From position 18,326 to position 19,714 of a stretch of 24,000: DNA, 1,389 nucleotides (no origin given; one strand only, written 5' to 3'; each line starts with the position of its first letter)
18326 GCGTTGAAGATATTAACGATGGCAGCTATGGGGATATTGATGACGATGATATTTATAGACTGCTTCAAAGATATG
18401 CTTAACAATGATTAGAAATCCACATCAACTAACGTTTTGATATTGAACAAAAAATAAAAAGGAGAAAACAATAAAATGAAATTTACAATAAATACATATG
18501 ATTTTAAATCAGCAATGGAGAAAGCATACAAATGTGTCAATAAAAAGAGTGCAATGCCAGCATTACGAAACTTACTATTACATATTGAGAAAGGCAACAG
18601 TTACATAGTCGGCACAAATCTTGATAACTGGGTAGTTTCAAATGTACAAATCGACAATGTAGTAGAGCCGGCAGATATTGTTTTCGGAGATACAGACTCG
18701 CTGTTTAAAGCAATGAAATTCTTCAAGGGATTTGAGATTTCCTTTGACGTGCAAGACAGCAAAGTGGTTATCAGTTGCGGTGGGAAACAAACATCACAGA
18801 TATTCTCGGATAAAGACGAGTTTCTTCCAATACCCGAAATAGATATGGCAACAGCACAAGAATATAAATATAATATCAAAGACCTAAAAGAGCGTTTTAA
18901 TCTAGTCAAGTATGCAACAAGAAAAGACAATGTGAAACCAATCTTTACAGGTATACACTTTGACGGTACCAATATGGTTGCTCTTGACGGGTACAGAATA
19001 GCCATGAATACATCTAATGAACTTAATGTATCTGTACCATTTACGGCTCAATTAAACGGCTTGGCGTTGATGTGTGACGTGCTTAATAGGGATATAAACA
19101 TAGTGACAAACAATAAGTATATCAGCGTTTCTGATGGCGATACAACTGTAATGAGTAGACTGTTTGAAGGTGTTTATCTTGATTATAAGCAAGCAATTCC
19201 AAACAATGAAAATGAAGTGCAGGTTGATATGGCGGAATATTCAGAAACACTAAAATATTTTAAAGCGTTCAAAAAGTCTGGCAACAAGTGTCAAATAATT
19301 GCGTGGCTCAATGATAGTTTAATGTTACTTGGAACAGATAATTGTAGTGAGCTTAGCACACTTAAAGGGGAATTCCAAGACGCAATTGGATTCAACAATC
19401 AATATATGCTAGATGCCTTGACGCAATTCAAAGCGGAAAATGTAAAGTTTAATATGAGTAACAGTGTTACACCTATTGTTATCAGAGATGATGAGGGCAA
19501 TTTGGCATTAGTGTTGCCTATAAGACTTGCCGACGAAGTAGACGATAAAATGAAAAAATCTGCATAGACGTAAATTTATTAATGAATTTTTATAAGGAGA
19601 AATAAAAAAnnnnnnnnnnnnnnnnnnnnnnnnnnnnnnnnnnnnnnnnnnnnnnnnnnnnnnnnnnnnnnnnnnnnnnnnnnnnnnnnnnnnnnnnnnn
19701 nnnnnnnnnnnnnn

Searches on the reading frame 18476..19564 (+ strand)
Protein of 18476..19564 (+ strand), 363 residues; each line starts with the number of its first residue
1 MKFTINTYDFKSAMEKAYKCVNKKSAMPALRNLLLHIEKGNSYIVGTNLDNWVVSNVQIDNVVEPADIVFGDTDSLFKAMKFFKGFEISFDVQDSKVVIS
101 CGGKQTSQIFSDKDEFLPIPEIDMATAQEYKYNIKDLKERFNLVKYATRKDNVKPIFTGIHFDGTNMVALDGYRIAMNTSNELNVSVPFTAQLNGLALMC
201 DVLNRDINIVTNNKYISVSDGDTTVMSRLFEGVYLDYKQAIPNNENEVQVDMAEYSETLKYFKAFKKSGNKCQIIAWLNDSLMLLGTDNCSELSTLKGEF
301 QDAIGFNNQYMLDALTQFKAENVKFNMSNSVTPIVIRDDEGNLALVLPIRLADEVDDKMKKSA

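Call 55: search_protein_families(library=phrogs, proteins=[window:18476-19564:+], max_evalue=0.001)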
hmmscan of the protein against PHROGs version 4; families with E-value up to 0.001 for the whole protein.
window:18476-19564:+ (363 aa): 3 families
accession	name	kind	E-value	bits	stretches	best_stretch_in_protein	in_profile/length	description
phrog_947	-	DNA, RNA and nucleotide metabolism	1.2e-44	153.7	1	1-353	3-367/368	DNA polymerase processivity factor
phrog_6615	-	DNA, RNA and nucleotide metabolism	4.2e-09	37.4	1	234-351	73-213/214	DNA polymerase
phrog_12598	-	DNA, RNA and nucleotide metabolism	4.8e-06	27.1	0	1-48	4-51/275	RusA-like Holliday junction resolvase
